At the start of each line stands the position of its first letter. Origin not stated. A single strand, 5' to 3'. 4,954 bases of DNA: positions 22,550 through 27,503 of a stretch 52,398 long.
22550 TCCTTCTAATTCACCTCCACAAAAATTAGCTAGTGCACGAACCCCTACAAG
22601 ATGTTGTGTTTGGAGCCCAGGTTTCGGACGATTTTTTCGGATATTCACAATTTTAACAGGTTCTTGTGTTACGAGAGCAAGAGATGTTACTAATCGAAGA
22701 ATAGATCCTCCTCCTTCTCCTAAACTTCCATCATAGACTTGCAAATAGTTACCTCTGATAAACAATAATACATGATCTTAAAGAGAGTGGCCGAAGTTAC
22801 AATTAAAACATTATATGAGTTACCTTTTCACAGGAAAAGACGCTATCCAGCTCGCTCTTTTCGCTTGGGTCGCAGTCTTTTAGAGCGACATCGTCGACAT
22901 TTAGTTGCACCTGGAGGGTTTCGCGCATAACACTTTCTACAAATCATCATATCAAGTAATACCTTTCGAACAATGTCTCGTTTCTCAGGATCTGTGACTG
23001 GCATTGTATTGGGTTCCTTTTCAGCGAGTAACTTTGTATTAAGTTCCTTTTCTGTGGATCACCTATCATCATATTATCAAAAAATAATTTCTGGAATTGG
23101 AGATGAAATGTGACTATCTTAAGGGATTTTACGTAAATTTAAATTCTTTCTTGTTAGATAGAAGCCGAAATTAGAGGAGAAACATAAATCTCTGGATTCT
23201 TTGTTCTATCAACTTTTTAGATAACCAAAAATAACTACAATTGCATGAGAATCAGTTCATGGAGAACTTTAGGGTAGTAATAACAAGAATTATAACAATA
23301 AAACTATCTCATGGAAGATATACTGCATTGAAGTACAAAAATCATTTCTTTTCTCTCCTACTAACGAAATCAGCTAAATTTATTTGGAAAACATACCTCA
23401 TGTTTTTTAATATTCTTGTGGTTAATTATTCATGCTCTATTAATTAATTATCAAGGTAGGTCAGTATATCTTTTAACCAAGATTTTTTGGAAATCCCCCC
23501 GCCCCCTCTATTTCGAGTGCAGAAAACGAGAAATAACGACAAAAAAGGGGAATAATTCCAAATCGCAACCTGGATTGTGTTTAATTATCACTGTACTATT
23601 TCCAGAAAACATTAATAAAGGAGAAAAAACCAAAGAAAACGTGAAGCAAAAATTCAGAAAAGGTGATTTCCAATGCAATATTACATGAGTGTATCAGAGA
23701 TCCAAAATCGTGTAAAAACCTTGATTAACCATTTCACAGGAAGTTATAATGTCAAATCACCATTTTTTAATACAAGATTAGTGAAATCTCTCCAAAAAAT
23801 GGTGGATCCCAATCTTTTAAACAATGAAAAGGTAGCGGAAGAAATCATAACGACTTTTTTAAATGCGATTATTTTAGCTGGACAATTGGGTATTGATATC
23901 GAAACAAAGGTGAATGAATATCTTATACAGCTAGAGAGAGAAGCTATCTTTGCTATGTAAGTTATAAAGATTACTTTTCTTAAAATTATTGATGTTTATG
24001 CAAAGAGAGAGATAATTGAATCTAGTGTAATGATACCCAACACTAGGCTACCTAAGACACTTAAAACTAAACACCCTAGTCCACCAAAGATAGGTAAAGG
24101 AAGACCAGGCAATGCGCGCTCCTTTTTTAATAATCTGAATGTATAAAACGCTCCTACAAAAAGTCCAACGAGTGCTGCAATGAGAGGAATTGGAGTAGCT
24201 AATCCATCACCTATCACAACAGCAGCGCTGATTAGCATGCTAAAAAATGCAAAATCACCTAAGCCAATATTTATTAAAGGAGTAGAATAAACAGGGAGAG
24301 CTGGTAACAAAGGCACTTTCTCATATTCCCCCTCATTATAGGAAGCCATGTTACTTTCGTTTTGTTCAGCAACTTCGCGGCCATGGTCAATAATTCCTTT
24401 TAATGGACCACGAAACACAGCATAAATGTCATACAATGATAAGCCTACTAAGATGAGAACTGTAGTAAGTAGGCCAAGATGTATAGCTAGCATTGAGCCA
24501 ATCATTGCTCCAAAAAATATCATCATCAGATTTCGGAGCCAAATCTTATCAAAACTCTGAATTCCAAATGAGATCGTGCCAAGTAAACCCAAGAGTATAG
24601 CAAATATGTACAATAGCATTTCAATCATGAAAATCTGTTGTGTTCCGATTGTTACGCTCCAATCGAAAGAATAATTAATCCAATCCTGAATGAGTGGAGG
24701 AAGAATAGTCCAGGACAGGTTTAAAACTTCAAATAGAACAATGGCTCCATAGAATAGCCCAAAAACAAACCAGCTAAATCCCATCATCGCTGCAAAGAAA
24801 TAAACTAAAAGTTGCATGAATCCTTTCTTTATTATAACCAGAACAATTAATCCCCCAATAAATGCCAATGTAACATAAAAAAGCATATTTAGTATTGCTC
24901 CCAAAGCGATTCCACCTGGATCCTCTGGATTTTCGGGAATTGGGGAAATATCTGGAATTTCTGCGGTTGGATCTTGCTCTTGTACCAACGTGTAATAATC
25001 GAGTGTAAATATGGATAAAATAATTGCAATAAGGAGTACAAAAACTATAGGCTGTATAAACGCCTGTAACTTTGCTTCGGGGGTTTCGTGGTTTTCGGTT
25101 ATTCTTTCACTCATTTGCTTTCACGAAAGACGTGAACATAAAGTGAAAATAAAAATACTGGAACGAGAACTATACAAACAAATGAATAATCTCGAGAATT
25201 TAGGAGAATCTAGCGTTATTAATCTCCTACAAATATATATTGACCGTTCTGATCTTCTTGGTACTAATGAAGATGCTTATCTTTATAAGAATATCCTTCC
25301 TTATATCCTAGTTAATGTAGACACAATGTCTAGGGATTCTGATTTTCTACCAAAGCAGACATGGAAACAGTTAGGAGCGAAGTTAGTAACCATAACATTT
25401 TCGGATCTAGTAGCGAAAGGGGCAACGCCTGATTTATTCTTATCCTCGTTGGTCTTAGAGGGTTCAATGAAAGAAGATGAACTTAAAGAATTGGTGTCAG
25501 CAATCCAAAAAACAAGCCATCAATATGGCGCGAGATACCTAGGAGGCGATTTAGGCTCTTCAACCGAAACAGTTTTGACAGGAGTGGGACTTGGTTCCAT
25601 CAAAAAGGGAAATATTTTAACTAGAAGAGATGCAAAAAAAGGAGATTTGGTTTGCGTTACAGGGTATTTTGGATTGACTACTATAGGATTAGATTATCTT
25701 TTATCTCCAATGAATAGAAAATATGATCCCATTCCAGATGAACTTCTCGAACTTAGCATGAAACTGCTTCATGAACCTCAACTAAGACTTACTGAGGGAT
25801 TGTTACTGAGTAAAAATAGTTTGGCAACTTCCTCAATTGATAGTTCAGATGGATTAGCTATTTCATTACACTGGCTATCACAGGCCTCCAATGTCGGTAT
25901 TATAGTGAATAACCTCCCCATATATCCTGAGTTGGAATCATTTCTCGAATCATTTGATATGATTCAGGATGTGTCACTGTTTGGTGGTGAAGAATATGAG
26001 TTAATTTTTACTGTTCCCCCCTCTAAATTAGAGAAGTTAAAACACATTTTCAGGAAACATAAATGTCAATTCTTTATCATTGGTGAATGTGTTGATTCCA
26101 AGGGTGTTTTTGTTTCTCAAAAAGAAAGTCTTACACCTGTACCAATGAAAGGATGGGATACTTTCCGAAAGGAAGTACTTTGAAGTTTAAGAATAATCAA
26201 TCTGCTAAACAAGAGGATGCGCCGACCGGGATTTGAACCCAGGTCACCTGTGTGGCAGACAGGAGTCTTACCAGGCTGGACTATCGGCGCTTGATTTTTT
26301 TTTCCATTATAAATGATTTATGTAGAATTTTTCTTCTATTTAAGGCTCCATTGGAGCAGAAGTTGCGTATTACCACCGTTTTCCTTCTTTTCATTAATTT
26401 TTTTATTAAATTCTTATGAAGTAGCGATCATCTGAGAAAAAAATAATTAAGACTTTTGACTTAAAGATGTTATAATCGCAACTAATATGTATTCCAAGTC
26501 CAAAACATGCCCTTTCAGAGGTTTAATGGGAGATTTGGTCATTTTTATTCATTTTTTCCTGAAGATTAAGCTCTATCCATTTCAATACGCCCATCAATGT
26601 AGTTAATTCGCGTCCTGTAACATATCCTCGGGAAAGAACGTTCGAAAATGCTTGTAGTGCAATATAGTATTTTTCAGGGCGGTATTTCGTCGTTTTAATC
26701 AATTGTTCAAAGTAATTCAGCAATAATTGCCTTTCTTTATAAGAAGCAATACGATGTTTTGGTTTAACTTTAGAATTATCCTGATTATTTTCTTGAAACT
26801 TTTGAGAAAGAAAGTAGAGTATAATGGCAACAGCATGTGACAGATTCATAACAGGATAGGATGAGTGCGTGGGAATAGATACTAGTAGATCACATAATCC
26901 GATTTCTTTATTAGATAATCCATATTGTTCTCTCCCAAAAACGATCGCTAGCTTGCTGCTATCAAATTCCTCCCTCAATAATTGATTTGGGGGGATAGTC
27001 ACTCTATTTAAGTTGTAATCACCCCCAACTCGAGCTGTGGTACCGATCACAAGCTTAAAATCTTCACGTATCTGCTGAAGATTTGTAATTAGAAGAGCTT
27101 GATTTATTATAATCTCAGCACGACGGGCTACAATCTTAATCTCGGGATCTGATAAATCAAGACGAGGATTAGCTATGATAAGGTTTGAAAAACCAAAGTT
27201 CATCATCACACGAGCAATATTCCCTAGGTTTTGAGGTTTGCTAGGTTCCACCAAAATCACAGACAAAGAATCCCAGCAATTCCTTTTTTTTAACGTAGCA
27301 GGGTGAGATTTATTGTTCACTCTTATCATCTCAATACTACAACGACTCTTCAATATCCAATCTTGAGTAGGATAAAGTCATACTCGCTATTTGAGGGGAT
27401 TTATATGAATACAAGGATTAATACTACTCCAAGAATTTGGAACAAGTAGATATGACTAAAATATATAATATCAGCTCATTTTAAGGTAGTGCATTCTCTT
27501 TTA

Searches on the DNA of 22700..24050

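Call 62: search_rna_families(source=window, start=22700, end=24050, threshold=evalue, max_evalue=1)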
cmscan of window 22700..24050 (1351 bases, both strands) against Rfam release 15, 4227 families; matches with E-value up to 1: 0.
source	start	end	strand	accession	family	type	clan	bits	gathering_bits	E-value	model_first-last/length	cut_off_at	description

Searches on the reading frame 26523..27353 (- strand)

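Call 52: search_protein_families(library=pfam, proteins=[window:26523-27353:-], max_evalue=0.00001)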
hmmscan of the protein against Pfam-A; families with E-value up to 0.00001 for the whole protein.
window:26523-27353:- (276 aa): 1 family
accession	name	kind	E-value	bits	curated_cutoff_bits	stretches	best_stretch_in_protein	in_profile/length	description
PF00588.24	SpoU_methylase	-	1.4e-28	100.2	29.7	1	30-180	2-142/142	SpoU rRNA Methylase family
